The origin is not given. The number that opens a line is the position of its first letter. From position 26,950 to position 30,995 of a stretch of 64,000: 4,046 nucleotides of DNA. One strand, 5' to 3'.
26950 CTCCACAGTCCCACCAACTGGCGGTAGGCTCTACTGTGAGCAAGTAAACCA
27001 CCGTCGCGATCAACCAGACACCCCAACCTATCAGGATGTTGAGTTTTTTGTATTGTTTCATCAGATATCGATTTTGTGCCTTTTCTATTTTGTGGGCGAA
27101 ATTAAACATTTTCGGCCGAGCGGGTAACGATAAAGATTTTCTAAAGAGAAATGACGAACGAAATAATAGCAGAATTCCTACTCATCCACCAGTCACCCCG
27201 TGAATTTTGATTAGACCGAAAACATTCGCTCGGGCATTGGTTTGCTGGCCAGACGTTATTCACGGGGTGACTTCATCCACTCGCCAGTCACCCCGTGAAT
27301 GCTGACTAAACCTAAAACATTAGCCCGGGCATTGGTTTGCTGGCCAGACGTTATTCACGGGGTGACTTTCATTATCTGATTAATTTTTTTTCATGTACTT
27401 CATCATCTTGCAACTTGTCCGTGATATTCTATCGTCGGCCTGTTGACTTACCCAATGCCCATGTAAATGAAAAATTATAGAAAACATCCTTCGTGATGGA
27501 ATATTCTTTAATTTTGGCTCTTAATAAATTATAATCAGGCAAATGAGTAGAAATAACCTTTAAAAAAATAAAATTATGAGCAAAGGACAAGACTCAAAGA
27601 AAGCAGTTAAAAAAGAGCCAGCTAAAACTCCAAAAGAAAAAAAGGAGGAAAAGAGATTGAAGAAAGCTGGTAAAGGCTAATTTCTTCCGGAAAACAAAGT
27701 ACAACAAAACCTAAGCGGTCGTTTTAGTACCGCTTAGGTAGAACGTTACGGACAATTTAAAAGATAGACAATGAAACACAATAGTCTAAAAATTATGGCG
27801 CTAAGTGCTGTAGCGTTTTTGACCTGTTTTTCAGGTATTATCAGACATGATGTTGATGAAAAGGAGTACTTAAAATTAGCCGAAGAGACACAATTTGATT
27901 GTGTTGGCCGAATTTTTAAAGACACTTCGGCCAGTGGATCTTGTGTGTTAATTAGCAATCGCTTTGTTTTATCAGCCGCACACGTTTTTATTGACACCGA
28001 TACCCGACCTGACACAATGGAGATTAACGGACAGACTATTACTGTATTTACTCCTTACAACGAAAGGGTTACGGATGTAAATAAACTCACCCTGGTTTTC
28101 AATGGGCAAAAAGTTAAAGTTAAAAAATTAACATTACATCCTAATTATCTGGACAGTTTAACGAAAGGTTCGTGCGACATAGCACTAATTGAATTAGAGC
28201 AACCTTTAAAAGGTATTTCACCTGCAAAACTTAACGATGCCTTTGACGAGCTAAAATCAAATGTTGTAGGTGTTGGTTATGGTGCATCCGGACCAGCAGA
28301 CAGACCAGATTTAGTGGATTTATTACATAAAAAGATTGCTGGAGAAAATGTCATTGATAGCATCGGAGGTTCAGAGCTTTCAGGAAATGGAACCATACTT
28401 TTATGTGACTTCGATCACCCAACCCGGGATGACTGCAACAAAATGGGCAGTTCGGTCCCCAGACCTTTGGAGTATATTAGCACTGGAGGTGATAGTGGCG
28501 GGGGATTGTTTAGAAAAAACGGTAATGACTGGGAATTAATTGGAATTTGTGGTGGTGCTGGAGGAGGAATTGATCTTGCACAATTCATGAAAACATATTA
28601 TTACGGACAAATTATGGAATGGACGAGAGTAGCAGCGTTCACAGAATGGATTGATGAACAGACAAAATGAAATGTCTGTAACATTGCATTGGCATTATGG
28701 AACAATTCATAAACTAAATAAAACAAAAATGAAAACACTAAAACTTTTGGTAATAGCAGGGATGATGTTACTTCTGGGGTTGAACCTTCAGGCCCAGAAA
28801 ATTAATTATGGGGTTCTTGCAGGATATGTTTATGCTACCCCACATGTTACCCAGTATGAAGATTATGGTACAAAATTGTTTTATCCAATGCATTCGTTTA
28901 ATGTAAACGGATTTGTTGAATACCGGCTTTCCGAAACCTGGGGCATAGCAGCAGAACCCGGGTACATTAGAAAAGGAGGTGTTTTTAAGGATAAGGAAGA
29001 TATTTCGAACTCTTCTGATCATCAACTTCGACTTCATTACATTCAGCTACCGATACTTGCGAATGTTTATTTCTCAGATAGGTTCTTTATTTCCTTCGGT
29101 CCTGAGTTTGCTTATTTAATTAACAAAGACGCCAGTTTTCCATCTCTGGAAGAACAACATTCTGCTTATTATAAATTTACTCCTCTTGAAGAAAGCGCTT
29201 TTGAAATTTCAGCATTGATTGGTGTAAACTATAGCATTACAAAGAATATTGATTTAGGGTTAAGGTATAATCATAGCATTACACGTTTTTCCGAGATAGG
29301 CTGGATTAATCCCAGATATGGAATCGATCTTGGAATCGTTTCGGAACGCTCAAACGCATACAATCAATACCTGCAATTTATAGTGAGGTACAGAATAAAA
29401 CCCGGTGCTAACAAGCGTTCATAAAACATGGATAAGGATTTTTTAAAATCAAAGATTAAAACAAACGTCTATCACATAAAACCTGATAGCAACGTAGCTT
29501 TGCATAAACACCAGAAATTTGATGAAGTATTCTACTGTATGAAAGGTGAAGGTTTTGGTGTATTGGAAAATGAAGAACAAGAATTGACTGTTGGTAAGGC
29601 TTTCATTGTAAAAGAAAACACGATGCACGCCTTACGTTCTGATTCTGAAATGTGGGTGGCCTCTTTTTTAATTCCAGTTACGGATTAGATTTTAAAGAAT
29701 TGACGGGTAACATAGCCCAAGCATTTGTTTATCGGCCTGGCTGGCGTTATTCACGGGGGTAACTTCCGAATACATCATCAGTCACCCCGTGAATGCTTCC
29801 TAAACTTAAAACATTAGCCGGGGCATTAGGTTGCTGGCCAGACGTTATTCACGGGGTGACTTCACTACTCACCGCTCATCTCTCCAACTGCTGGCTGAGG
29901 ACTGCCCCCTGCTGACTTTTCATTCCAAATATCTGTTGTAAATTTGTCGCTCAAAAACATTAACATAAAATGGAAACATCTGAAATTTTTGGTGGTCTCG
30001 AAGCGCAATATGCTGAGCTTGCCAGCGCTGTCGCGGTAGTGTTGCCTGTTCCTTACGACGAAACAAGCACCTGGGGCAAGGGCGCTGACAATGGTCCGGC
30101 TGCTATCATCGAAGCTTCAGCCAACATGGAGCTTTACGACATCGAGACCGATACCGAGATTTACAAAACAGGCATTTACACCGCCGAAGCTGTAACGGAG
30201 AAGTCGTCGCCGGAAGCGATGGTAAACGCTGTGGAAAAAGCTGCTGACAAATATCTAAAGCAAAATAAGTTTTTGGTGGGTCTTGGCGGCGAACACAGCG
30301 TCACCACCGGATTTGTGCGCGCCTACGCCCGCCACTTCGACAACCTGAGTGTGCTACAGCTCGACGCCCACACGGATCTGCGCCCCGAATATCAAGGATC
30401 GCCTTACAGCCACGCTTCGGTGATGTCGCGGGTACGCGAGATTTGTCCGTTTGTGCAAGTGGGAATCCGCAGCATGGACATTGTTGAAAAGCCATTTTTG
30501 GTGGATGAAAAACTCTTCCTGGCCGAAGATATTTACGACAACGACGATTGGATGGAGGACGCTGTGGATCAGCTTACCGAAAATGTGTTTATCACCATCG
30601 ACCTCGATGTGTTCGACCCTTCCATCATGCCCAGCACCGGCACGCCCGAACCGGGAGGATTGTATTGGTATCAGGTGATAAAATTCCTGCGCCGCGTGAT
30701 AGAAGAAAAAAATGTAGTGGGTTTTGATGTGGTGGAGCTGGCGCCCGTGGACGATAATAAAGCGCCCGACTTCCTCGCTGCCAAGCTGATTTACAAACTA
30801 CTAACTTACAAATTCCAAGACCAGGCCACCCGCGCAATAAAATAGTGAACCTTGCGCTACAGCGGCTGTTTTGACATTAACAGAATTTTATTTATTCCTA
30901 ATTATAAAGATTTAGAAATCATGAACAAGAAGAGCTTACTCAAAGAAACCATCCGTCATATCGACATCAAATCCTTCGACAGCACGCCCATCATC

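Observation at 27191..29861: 82-bp palindromic element family (3 full copies plus 1 half copy) bracketing a 2.3-kb cassette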

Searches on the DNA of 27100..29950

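Call 14: search_rna_families(source=window, start=27100, end=29950, threshold=evalue, max_evalue=10)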
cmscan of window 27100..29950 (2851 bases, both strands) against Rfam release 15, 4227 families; matches with E-value up to 10: 1.
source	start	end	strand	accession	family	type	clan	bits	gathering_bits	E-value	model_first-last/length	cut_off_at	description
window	27251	27307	+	RF03380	mir-9441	Gene; miRNA;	-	20.9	91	0.75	1-68/68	no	mir-9441 microRNA precursor family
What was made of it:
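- On Known structured RNA (Rfam 15): At E up to 10, the only hit in 27100-29950 is a chance microRNA match at 20.9 bits against a gathering score of 91 (call 14).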

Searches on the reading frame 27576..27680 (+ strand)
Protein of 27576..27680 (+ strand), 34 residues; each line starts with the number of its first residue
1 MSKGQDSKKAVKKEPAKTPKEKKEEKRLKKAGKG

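Call 15: search_protein_families(library=pfam, proteins=[window:27576-27680:+], max_evalue=0.01)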
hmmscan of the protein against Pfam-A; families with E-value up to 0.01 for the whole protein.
window:27576-27680:+ (34 aa): 0 families

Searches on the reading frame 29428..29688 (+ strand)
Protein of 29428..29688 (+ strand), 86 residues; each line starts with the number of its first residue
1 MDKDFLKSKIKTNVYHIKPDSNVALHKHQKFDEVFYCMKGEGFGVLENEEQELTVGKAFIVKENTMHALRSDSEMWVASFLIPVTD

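Call 15: search_protein_families(library=pfam, proteins=[window:29428-29688:+], max_evalue=0.01)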
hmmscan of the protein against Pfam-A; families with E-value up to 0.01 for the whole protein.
window:29428-29688:+ (86 aa): 5 families
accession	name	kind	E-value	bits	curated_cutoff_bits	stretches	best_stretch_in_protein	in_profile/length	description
PF07883.17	Cupin_2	-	9.4e-09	35.3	27.2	1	14-79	2-65/70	Cupin domain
PF00190.28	Cupin_1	-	4.8e-05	23.4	22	1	8-74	31-107/151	Cupin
PF02311.25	AraC_binding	-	0.00014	22.1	21.1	1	19-76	12-69/135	AraC-like ligand binding domain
PF06339.18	Ectoine_synth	-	0.0011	19.7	27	1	17-81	42-107/127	Ectoine synthase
PF16867.11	DMSP_lyase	-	0.0023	18.1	27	1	17-73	102-157/162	Dimethlysulfonioproprionate lyase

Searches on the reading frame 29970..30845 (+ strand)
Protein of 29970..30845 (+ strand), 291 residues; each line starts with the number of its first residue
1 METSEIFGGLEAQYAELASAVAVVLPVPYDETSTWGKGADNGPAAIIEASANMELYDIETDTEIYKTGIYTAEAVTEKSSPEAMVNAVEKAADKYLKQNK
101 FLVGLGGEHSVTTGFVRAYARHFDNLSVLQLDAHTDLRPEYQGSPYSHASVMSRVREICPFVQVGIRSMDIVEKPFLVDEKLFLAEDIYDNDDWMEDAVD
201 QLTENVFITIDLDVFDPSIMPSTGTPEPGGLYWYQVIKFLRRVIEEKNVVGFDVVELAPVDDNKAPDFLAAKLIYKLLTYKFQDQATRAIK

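Call 15: search_protein_families(library=pfam, proteins=[window:29970-30845:+], max_evalue=0.01)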
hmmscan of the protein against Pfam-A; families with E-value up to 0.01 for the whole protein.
window:29970-30845:+ (291 aa): 1 family
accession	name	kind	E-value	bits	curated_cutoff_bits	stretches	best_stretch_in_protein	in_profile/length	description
PF00491.26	Arginase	-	3.1e-66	224.1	22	1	22-277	3-277/280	Arginase family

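Call 17: find_encoding_contigs(protein=window:29970-30845:+, flank=6000, max_places=10)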
Protein window:29970-30845:+ (291 aa): 13 contigs read that carry it; 8 places shown.
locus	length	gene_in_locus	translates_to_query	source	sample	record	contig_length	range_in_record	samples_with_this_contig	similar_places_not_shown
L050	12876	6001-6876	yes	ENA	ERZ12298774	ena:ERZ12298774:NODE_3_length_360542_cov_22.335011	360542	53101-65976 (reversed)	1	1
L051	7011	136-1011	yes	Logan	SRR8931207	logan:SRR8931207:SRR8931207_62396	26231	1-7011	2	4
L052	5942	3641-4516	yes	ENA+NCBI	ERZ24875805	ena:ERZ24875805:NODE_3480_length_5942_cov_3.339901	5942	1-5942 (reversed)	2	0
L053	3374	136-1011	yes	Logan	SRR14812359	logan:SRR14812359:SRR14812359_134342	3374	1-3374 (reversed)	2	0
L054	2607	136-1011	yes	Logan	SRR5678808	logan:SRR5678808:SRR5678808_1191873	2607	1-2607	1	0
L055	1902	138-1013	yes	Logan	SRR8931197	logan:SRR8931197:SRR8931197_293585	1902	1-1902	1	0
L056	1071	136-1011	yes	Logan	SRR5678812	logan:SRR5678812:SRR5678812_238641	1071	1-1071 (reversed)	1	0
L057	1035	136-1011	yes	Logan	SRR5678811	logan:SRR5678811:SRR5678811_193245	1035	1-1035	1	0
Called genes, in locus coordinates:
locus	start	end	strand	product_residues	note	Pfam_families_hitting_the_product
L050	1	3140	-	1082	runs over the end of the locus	PF11028:TMEM260_N, PF28497:DUF8416, PF28495:TMEM260_2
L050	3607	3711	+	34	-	-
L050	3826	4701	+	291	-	PF00089:Trypsin, PF13365:Trypsin_2 (weak)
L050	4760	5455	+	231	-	PF13505:OMP_b-brl, PF13568:OMP_b-brl_2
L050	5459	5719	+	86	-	PF07883:Cupin_2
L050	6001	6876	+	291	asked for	PF00491:Arginase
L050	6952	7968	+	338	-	PF01916:DS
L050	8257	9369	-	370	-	PF18962:Por_Secre_tail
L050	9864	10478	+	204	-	PF09721:Exosortase_EpsH (weak)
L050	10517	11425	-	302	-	PF28533:DUF8429, PF28532:DUF8428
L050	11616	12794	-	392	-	PF00155:Aminotran_1_2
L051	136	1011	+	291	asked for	PF00491:Arginase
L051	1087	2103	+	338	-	PF01916:DS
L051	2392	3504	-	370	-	PF18962:Por_Secre_tail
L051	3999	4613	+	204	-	PF09721:Exosortase_EpsH (weak)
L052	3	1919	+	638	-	?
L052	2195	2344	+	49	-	-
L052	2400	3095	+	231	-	PF13505:OMP_b-brl, PF13568:OMP_b-brl_2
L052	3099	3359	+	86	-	PF07883:Cupin_2 (weak)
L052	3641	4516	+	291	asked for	PF00491:Arginase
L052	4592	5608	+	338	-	PF01916:DS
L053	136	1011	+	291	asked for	PF00491:Arginase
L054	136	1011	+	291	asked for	PF00491:Arginase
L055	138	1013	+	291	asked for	PF00491:Arginase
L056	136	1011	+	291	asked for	PF00491:Arginase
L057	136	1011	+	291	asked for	PF00491:Arginase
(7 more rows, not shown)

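Call 22: search_protein_families(library=pfam, proteins=[L052:3-1919:+])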
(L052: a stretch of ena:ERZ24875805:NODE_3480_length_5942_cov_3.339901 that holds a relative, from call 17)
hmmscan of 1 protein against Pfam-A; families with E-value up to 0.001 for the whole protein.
L052:3-1919:+ (638 aa): 2 families
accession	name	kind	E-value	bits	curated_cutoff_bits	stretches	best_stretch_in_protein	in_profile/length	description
PF18135.7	Type_ISP_C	-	6.6e-77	259.3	25.9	1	267-631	1-342/342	Type ISP C-terminal specificity domain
PF07669.17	Eco57I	-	4.7e-07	30.5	25.3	1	48-165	55-165/171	Eco57I restriction-modification methylase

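Call 38: find_homologous_proteins(query=window:29970-30845:+, max_evalue=1e-60)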
Query window:29970-30845:+ (291 aa): 7987 proteins with E <= 1e-60 among 8000 candidates; the best 120 are listed.
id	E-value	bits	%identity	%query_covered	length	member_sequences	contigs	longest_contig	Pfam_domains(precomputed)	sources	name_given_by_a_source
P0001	4.7e-190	648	100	100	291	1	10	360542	PF00491.27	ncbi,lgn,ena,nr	ncbi:MAG TPA: agmatinase [Bacteroidales bacterium]|nr:agmatinase [Bacteroidales bacterium]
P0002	1.3e-186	637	98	100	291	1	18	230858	PF00491.27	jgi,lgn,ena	jgi:agmatinase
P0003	1.7e-186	636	97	100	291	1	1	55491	PF00491.27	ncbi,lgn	-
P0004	3.3e-186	635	97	100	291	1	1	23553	PF00491.27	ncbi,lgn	-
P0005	3.6e-186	635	97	100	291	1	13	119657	PF00491.27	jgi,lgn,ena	jgi:agmatinase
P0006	1.1e-185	634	97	100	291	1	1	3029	PF00491.27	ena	-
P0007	8.3e-177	604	92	100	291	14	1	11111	PF00491.27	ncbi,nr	ncbi:MAG: agmatinase [Bacteroidales bacterium]|nr:agmatinase [Bacteroidales bacterium]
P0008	9.4e-177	604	92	100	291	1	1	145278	PF00491.27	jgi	jgi:agmatinase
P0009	7.7e-143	493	76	95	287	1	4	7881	PF00491.27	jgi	jgi:agmatinase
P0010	4.0e-142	491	76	98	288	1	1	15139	PF00491.27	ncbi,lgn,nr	ncbi:MAG: agmatinase [Bacteroidales bacterium]|nr:agmatinase [Bacteroidales bacterium]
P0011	5.6e-142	490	75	95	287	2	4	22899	PF00491.27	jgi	jgi:agmatinase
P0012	1.2e-141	489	76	95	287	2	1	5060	PF00491.27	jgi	jgi:agmatinase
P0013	1.5e-141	489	76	96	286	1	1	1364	PF00491.27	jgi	jgi:agmatinase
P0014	5.1e-141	487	76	96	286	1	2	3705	PF00491.27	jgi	jgi:agmatinase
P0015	6.0e-141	487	74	98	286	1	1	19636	PF00491.27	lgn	-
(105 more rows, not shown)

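Call 39: find_encoding_contigs(protein=P0002, flank=8000, max_places=4)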
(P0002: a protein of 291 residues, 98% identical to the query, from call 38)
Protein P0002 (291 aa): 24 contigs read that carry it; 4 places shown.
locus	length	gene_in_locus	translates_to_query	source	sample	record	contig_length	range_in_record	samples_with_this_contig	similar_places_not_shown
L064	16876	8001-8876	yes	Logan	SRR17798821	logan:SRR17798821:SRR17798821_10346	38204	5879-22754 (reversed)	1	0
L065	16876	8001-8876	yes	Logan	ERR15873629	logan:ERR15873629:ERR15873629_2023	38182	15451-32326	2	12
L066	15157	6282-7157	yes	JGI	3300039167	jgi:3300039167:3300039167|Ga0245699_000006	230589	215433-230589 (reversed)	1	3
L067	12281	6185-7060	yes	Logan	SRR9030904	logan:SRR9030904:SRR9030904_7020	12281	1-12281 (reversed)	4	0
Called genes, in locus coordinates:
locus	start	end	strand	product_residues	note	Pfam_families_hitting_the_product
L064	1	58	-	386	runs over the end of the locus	-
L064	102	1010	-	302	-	-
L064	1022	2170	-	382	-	-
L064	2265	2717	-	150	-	PF14102:Caps_synth_CapC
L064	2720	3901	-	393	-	PF08245:Mur_ligase_M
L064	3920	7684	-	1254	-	PF08126:Propeptide_C25, PF01364:Peptidase_C25, PF18962:Por_Secre_tail (faint), PF13860:FlgD_ig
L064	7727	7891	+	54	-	-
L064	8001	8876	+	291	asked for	PF00491:Arginase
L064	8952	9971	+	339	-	PF01916:DS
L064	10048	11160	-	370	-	PF18962:Por_Secre_tail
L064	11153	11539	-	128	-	-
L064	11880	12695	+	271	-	PF00149:Metallophos, PF12850:Metallophos_2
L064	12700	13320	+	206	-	-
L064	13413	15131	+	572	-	PF00749:tRNA-synt_1c, PF03950:tRNA-synt_1c_C, PF20974:tRNA-synt_1c_C2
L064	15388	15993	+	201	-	PF01206:TusA, PF02635:DsrE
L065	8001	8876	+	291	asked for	PF00491:Arginase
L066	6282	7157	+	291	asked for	PF00491:Arginase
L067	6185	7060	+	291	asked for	PF00491:Arginase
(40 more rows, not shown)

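Call 40: find_encoding_contigs(protein=P0005, flank=8000, max_places=4)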
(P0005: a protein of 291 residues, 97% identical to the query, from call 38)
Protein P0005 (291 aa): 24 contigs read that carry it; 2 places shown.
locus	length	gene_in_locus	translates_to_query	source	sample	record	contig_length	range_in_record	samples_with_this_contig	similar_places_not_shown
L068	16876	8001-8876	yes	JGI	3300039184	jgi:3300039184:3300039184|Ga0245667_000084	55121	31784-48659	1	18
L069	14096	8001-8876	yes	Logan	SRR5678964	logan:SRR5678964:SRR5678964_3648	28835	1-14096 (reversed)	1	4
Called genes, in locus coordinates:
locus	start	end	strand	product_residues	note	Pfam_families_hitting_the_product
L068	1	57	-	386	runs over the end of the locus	-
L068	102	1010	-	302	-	-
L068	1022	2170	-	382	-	-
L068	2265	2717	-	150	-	PF14102:Caps_synth_CapC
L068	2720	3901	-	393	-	PF08245:Mur_ligase_M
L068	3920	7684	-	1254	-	PF08126:Propeptide_C25, PF01364:Peptidase_C25, PF13860:FlgD_ig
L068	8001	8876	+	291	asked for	PF00491:Arginase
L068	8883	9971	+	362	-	PF01916:DS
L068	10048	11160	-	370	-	PF18962:Por_Secre_tail (weak)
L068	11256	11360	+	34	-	-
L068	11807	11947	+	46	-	-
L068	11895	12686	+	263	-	PF00149:Metallophos, PF12850:Metallophos_2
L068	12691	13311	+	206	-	-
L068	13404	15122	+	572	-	PF00749:tRNA-synt_1c, PF03950:tRNA-synt_1c_C, PF20974:tRNA-synt_1c_C2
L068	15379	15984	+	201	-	PF01206:TusA, PF02635:DsrE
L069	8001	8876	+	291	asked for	PF00491:Arginase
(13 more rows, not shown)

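Call 41: find_encoding_contigs(protein=P0008, flank=8000, max_places=3)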
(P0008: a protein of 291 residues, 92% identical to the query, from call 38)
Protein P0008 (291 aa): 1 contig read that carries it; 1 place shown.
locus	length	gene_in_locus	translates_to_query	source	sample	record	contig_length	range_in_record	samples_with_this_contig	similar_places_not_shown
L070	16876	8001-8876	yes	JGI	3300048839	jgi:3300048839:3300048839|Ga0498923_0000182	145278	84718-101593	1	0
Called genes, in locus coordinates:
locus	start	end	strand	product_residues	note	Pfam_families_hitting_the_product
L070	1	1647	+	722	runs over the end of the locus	-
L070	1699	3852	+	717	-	PF18962:Por_Secre_tail (faint)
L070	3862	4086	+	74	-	-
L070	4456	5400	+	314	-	PF00226:DnaJ, PF01556:DnaJ_C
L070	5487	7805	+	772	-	PF13620:CarboxypepD_reg, PF13715:CarbopepD_reg_2, PF07715:Plug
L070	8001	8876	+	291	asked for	PF00491:Arginase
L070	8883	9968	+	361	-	PF01916:DS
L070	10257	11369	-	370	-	PF18962:Por_Secre_tail (weak)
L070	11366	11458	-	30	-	-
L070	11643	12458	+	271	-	PF00149:Metallophos, PF12850:Metallophos_2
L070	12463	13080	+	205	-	-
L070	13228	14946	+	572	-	PF00749:tRNA-synt_1c, PF03950:tRNA-synt_1c_C, PF20974:tRNA-synt_1c_C2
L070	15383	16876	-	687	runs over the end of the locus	PF00133:tRNA-synt_1, PF09334:tRNA-synt_1g, PF08264:Anticodon_1 (weak), PF19303:Anticodon_3, PF01588:tRNA_bind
